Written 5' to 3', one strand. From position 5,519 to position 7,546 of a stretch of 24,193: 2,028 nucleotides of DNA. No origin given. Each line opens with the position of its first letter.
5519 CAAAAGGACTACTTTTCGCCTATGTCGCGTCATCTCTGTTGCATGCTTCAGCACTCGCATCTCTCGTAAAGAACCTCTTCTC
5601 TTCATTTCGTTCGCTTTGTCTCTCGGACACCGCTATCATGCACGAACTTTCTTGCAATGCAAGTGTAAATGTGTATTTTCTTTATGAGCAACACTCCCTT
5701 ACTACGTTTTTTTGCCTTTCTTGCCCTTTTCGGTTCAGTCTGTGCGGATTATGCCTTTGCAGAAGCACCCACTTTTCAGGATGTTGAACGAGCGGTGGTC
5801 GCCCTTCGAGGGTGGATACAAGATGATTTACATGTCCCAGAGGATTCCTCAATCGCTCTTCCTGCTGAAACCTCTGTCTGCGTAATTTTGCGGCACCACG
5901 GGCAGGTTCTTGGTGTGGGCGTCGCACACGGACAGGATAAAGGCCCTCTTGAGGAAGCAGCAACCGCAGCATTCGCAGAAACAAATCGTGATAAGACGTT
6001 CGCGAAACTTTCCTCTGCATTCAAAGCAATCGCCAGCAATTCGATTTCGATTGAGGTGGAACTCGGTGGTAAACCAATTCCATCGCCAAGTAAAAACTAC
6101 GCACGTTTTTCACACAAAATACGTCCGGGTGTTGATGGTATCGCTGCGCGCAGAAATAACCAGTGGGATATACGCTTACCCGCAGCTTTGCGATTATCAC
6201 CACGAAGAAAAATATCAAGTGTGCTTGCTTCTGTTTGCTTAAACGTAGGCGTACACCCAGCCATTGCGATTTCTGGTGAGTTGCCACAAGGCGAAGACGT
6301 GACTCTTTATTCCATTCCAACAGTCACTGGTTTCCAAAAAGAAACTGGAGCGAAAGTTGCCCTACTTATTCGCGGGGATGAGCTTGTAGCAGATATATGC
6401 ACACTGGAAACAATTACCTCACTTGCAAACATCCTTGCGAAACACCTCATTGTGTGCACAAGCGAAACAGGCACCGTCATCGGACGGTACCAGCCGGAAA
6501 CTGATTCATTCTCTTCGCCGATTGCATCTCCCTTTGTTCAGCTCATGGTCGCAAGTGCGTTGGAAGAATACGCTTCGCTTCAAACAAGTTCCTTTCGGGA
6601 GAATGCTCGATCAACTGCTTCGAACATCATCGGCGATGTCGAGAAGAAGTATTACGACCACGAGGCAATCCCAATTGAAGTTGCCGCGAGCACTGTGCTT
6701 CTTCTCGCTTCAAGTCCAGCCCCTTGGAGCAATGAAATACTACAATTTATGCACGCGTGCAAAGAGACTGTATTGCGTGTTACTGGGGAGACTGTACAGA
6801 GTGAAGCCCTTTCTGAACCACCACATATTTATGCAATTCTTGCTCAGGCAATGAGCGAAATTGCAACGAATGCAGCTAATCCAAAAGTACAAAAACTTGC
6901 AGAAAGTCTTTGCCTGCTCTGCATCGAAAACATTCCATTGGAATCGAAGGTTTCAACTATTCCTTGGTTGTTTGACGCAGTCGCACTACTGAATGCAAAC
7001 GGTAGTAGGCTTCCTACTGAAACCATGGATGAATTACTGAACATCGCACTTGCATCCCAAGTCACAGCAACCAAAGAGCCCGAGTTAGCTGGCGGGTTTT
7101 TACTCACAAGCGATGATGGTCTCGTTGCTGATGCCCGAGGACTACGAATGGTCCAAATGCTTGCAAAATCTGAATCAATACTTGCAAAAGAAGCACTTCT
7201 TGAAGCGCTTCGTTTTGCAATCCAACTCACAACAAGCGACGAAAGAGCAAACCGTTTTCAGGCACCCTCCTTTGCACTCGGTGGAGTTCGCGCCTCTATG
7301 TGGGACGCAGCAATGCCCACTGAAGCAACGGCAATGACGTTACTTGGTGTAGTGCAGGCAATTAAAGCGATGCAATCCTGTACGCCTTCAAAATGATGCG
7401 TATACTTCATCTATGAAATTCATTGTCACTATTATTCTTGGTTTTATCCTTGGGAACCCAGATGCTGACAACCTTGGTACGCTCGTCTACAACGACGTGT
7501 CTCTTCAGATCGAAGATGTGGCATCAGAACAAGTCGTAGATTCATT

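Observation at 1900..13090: A 19-bp palindrome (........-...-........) occurs three times in three different roles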

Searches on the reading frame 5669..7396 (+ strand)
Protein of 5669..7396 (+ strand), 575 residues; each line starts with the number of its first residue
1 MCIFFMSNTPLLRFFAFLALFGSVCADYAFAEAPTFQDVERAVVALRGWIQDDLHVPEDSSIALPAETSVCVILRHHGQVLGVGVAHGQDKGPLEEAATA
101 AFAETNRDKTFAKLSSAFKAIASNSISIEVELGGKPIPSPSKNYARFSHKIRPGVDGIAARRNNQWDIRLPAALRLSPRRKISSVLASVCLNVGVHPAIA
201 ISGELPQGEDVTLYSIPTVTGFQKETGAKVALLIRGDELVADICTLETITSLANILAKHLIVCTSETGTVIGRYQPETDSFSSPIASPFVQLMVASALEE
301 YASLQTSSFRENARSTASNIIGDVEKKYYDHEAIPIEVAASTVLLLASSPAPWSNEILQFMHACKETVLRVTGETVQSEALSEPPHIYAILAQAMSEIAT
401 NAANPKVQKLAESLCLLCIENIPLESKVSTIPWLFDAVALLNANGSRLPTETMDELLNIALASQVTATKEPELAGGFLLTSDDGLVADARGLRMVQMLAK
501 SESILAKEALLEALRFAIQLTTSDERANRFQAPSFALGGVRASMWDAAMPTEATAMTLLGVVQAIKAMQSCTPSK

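Call 9: search_protein_families(library=ncbifam, proteins=[window:5669-7396:+])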
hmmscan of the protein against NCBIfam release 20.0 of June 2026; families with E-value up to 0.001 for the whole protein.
window:5669-7396:+ (575 aa): 0 families

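Call 13: find_encoding_contigs(protein=window:5669-7396:+, flank=10000, max_places=6)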
Protein window:5669-7396:+ (575 aa): 1 contig read that carries it; 1 place shown.
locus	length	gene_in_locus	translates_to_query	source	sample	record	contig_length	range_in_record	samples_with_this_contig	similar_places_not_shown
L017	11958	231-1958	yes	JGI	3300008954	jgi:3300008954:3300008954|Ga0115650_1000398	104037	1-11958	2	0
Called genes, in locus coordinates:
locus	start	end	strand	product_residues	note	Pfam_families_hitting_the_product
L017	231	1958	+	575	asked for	-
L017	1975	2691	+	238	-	-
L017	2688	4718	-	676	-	PF26550:Tricorn_2nd (faint), PF07676:PD40 (faint), PF26549:Tricorn_N, PF00326:Peptidase_S9, PF01738:DLH (weak)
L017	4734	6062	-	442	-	PF12704:MacB_PCD, PF02687:FtsX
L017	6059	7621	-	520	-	PF00672:HAMP, PF00512:HisKA, PF02518:HATPase_c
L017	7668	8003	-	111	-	-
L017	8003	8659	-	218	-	PF02390:Methyltransf_4, PF13578:Methyltransf_24 (faint), PF13649:Methyltransf_25 (weak), PF13847:Methyltransf_31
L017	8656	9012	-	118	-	PF13360:PQQ_2 (weak)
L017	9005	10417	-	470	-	PF08840:BAAT_C (faint), PF00561:Abhydrolase_1, PF12697:Abhydrolase_6, PF00326:Peptidase_S9 (faint), PF12146:Hydrolase_4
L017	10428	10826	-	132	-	PF02410:RsfS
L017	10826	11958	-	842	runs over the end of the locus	PF03030:H_PPase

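Call 14: search_protein_families(library=pfam, proteins=[window:5669-7396:+])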
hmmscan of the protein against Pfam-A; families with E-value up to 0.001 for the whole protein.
window:5669-7396:+ (575 aa): 0 families
